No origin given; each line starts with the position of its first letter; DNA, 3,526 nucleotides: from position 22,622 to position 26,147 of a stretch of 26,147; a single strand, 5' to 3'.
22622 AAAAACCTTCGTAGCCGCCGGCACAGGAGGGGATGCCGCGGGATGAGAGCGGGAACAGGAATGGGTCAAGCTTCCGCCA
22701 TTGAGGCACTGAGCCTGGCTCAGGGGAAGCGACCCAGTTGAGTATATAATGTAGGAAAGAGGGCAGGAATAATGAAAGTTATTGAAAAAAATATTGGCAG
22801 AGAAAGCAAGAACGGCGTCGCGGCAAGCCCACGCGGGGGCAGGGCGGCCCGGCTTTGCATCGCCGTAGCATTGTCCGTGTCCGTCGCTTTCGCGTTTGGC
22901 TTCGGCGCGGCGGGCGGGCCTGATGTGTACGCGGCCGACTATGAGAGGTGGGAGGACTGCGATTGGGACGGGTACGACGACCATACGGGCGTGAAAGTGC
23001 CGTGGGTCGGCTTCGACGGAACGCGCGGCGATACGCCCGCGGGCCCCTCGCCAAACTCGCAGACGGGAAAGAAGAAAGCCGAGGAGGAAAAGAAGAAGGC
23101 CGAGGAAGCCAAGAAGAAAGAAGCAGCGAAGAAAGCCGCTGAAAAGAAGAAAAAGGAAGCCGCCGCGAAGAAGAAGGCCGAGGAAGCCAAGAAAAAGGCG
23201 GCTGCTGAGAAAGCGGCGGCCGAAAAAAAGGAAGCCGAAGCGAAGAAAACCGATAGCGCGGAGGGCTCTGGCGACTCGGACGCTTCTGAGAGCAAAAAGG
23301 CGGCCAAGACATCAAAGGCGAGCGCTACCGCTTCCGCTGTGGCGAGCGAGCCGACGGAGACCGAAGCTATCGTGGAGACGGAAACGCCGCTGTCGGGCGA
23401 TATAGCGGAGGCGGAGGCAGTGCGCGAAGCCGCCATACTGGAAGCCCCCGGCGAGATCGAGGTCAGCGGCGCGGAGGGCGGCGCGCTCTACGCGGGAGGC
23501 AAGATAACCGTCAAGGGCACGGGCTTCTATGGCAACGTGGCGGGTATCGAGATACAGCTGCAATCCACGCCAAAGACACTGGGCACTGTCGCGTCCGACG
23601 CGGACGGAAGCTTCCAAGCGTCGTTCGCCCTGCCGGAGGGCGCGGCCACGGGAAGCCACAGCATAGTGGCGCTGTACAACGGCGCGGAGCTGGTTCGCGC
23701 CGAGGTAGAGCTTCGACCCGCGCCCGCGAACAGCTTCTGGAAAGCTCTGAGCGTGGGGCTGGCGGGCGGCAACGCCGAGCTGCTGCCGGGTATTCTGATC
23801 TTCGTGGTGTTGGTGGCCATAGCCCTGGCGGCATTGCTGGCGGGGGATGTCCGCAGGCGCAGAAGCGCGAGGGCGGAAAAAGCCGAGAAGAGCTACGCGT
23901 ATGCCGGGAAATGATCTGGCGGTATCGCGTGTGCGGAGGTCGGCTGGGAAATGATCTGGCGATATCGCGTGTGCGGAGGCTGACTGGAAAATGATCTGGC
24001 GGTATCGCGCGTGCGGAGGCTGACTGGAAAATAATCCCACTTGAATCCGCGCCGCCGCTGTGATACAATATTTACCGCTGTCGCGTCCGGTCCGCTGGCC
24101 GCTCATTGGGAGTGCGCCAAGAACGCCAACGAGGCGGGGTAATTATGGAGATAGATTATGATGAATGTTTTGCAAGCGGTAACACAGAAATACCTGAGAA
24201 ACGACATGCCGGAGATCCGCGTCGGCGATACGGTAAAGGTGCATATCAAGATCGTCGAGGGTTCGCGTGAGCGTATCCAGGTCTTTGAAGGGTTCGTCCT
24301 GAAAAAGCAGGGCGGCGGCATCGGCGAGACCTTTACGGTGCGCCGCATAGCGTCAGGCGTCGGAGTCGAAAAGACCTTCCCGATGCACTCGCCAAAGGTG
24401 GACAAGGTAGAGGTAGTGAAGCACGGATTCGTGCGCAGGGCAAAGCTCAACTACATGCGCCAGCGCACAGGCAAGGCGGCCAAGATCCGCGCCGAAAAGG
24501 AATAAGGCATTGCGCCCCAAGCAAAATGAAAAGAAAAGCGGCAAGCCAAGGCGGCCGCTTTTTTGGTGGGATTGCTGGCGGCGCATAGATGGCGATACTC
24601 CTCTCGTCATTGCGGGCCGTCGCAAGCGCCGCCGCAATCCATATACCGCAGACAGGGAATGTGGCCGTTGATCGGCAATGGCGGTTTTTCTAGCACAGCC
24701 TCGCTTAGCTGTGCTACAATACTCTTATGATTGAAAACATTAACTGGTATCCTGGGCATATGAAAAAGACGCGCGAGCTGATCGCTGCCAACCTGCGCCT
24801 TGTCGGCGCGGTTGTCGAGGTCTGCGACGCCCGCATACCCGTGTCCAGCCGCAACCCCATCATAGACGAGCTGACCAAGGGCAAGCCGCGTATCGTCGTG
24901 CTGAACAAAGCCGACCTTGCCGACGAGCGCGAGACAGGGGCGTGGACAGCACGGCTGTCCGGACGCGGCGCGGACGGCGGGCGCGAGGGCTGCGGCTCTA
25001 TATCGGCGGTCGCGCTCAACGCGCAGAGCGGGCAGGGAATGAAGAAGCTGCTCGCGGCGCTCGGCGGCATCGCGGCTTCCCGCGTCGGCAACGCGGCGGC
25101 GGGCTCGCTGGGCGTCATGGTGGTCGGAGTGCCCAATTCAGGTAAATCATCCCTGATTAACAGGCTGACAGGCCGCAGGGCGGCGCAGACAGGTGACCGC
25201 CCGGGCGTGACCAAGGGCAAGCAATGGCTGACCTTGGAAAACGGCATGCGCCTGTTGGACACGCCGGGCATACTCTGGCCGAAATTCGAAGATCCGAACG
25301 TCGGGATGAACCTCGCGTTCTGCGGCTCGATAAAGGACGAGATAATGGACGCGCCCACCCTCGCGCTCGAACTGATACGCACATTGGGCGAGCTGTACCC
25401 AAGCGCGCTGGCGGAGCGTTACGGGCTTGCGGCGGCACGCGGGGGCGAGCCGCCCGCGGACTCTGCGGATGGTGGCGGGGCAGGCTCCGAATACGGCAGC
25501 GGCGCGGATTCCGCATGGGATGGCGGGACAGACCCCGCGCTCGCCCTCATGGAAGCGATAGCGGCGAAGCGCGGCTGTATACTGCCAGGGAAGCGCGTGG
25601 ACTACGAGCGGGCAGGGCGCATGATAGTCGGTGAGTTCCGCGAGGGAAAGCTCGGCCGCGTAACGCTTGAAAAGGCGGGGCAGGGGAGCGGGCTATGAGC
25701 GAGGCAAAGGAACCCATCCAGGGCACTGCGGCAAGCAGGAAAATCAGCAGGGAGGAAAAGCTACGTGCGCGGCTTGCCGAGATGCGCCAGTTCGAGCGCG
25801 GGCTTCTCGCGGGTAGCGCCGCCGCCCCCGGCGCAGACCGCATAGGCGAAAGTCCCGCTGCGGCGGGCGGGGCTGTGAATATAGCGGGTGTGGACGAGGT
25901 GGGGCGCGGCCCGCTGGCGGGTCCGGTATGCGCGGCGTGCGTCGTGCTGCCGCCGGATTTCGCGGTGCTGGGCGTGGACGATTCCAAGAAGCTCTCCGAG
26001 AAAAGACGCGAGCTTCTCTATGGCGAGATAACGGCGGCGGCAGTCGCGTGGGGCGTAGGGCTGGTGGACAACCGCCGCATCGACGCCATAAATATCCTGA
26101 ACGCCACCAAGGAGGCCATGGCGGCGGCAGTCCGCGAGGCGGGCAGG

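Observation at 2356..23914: Candidate undescribed extracellular thiol-peptide scavenging system: Trx-like surface proteins, M1 aminopeptidases, peptide ABC importer and cystine-type symporter under one operator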

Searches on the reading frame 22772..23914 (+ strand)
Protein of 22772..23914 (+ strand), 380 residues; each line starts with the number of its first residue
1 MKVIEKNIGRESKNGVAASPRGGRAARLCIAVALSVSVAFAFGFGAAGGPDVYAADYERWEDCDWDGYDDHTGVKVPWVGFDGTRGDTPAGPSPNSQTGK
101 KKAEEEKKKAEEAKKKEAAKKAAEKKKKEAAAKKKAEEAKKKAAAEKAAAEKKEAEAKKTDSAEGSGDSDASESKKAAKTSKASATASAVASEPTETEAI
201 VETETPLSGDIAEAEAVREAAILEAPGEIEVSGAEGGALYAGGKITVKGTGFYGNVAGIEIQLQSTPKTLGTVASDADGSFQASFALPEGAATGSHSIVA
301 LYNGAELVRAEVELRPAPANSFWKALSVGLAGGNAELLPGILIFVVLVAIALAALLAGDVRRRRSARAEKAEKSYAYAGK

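Call 3: search_protein_families(library=pfam, proteins=[window:22772-23914:+])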
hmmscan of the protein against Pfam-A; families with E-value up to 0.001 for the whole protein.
window:22772-23914:+ (380 aa): 0 families

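Call 9: search_protein_families(library=ncbifam, proteins=[window:22772-23914:+], max_evalue=0.01)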
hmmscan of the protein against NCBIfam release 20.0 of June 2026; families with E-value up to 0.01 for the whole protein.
window:22772-23914:+ (380 aa): 4 families
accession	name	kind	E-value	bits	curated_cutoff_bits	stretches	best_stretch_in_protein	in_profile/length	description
TIGR02794.1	tolA_full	equivalog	4.7e-06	26.1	59.45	1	100-201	125-224/362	cell envelope integrity protein TolA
NF007065.0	PRK09510.1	equivalog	0.00052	19.1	213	1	99-216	123-242/387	cell envelope integrity protein TolA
NF043060.1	MAP_0585_fam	equivalog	0.0015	18.6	170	1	86-192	49-152/319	MAP_0585 family protein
NF005844.0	PRK07764.1-3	equivalog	0.0016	17.3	964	1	95-199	399-525/841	DNA polymerase III subunit gamma and tau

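Call 10: search_protein_families(library=pfam, proteins=[window:22772-23914:+], max_evalue=10)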
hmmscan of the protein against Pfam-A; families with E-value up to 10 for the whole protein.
window:22772-23914:+ (380 aa): 10 families
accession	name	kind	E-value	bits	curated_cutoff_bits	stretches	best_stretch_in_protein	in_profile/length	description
PF01835.25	MG2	-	0.0062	17.3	32.8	1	272-306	52-86/96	MG2 domain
PF01833.30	TIG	-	0.0084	16.5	20.9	1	239-304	13-72/84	IPT/TIG domain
PF16640.11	Big_3_5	-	0.057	14.4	35.5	1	254-307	25-74/88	Bacterial Ig-like domain (group 3)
PF09731.14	Mitofilin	-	0.27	10.5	27.4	1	93-228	85-206/614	Mitochondrial inner membrane protein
PF05262.16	Borrelia_P83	-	0.27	10.1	33.6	1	98-201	270-368/489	Borrelia P83/100 protein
PF15748.10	CCSAP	-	0.52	10.7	27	1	90-189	59-162/260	Centriole, cilia and spindle-associated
PF05795.16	Plasmodium_Vir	-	1.4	8.8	28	1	93-187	210-302/377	Plasmodium vivax Vir protein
PF08192.17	Peptidase_S64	-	5.7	5.7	23.6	1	100-207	9-119/692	Peptidase family S64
PF09507.16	CDC27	-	8.7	6.1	24.5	0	89-198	165-274/443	DNA polymerase subunit Cdc27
PF19343.5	HAM1_N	-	8.8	5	27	0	105-183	212-290/630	HAM1-like, N-terminal domain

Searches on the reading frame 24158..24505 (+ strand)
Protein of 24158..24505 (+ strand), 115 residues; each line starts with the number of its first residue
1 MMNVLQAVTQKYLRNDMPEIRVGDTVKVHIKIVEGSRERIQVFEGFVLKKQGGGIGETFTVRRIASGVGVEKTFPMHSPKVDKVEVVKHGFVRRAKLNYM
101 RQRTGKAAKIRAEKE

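Call 9: search_protein_families(library=ncbifam, proteins=[window:24158-24505:+], max_evalue=0.01)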
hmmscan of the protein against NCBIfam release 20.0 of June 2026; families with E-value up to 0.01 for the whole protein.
window:24158-24505:+ (115 aa): 1 family
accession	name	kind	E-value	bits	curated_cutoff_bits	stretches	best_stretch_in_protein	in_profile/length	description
TIGR01024.1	rplS_bact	equivalog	2.7e-46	156.4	90.7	1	2-112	1-112/114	50S ribosomal protein L19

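Call 10: search_protein_families(library=pfam, proteins=[window:24158-24505:+], max_evalue=10)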
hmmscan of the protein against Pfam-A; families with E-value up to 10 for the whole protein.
window:24158-24505:+ (115 aa): 2 families
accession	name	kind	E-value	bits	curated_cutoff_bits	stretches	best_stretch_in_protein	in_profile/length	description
PF01245.26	Ribosomal_L19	-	5.1e-47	158.9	22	1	4-112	2-110/111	Ribosomal protein L19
PF01941.24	AdoMet_Synthase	-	0.034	13.4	27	1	4-44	105-145/395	S-adenosylmethionine synthetase (AdoMet synthetase)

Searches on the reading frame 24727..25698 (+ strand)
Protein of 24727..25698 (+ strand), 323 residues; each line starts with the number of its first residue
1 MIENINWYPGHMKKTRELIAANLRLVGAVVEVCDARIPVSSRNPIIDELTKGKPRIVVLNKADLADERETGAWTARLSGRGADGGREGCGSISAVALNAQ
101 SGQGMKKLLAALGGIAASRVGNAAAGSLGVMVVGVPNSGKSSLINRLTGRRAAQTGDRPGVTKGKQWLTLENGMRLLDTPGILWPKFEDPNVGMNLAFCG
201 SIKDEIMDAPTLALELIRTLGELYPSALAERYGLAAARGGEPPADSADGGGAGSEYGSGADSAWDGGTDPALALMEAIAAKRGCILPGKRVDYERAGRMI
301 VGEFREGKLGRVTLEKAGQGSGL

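Call 3: search_protein_families(library=pfam, proteins=[window:24727-25698:+])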
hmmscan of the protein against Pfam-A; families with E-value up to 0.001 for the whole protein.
window:24727-25698:+ (323 aa): 5 families
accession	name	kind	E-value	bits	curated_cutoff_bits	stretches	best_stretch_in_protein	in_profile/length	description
PF01926.29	MMR_HSR1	-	4.9e-17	62.5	21.9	1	130-198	2-70/113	50S ribosome-binding GTPase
PF02421.24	FeoB_N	-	2.5e-10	40.5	27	1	130-182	3-57/156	Ferrous iron transport protein B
PF03193.22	RsgA_GTPase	-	5.4e-06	26.8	30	1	51-182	52-168/174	RsgA GTPase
PF00009.33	GTP_EFTU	-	1.7e-05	25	26.5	0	9-112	77-182/188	Elongation factor Tu GTP binding domain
PF00350.29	Dynamin_N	-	2e-05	25.1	27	1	130-159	1-30/168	Dynamin family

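Call 9: search_protein_families(library=ncbifam, proteins=[window:24727-25698:+], max_evalue=0.01)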
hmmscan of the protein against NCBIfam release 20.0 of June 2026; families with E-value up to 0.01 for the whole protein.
window:24727-25698:+ (323 aa): 20 families
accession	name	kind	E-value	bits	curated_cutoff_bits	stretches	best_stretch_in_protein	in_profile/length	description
TIGR03596.1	GTPase_YlqF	equivalog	1.3e-85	287.1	208.2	2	5-236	1-227/276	ribosome biogenesis GTPase YlqF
TIGR03594.1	GTPase_EngA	equivalog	3.4e-14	52.7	306.7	1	130-182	3-58/432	ribosome biogenesis GTPase Der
TIGR00231.1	small_GTP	domain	9.5e-12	45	42.5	2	130-181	6-62/164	GTP-binding protein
NF000908.1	PRK00089.1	equivalog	2.2e-11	43.6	237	1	130-186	6-65/291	GTPase Era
TIGR03598.1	GTPase_YsxC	equivalog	3.1e-11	43.3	124.45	1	129-182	20-74/186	ribosome biogenesis GTP-binding protein YihA/YsxC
TIGR03597.1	GTPase_YqeH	equivalog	5.8e-10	38.9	297.4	1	21-183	63-216/361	ribosome biogenesis GTPase YqeH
NF007071.0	PRK09518.1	equivalog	6.1e-10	38.2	953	1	129-164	273-308/706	bifunctional cytidylate kinase/GTPase Der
NF003661.0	PRK05291.1-3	equivalog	2.7e-09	36.9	380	1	121-164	210-253/448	tRNA uridine-5-carboxymethylaminomethyl(34) synthesis GTPase MnmE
NF002828.0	PRK03003.1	equivalog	3.5e-09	35.8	631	1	129-165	42-78/477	ribosome biogenesis GTPase Der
NF003255.0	PRK04213.1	equivalog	1.8e-07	30.7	164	1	128-182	10-62/204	GTP-binding protein EngB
TIGR00450.1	mnmE_trmE_thdF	equivalog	2.2e-07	30.4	252.6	1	123-182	205-267/446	tRNA uridine-5-carboxymethylaminomethyl(34) synthesis GTPase MnmE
TIGR03918.1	GTP_HydF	equivalog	1.7e-06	27.1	325.55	1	128-165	8-45/392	[FeFe] hydrogenase H-cluster maturation GTPase HydF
TIGR00437.1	feoB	equivalog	4e-06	25.8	315.65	1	134-182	1-51/594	ferrous iron transport protein B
TIGR03156.1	GTP_HflX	equivalog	4.4e-05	22.6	216.75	0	126-152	188-214/351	GTPase HflX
TIGR00436.1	era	equivalog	0.00019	20.9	116.25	1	130-186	3-62/270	GTPase Era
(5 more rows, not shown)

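Call 109: find_homologous_proteins(query=window:24727-25698:+, max_evalue=1e-30)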
Query window:24727-25698:+ (323 aa): 7992 proteins with E <= 1e-30 among 8000 candidates; the best 120 are listed.
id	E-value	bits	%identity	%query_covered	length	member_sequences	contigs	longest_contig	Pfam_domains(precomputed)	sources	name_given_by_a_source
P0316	1.1e-206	703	100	100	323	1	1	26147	PF01926.30,PF00350.30,PF02421.25,PF00009.34,PF03193.23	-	-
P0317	8.7e-150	516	78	98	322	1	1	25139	PF01926.30,PF00350.30,PF02421.25,PF03193.23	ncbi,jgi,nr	ncbi:MAG: ribosome biogenesis GTPase YlqF [Clostridiales Family XIII bacterium]|jgi:ribosome biogene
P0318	2.1e-127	443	66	69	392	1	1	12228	PF01926.30,PF02421.25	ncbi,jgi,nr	ncbi:MAG: ribosome biogenesis GTPase YlqF [Clostridiales Family XIII bacterium]|jgi:ribosome biogene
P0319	2.8e-126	439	69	98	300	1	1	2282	PF01926.30,PF00350.30,PF02421.25,PF00009.34,PF03193.23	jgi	jgi:ribosome biogenesis GTPase A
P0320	6.1e-121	421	64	98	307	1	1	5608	PF01926.30,PF00350.30,PF02421.25,PF03193.23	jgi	jgi:ribosome biogenesis GTPase A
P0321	3.4e-120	419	64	98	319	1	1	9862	PF01926.30,PF02421.25,PF03193.23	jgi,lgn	jgi:ribosome biogenesis GTPase A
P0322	4.2e-120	419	60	98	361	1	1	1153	PF01926.30,PF02421.25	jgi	jgi:ribosome biogenesis GTPase A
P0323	4.4e-120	419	67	97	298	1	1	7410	PF01926.30,PF02421.25,PF03193.23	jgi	jgi:ribosome biogenesis GTPase A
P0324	5.8e-120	418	64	98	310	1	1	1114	PF01926.30,PF00350.30,PF02421.25,PF00009.34,PF03193.23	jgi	jgi:ribosome biogenesis GTPase A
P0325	8.6e-118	411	64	98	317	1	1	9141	PF01926.30,PF00350.30,PF02421.25,PF03193.23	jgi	jgi:ribosome biogenesis GTPase A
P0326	3.1e-116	406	64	98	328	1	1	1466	PF01926.30,PF02421.25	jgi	jgi:ribosome biogenesis GTPase A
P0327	6.3e-115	402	60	98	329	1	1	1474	PF01926.30,PF02421.25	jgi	-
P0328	6.2e-113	395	60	98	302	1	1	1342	PF01926.30,PF02421.25,PF00009.34,PF03193.23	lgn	-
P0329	7.4e-113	395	61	98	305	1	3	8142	PF01926.30,PF02421.25,PF03193.23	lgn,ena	-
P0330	2.4e-112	393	63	98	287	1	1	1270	PF01926.30,PF02421.25,PF03193.23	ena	-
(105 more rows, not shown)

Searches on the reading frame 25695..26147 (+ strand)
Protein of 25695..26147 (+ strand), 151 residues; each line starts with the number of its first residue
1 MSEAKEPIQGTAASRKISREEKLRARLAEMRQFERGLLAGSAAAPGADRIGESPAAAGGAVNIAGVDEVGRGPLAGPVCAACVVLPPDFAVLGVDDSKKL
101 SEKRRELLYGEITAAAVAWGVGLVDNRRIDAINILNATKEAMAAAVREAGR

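Call 10: search_protein_families(library=pfam, proteins=[window:25695-26147:+], max_evalue=10)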
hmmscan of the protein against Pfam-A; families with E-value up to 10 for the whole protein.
window:25695-26147:+ (151 aa): 1 family
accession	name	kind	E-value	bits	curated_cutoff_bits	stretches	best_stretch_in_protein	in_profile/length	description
PF01351.25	RNase_HII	-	1e-18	68.4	25.8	1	64-149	1-95/199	Ribonuclease HII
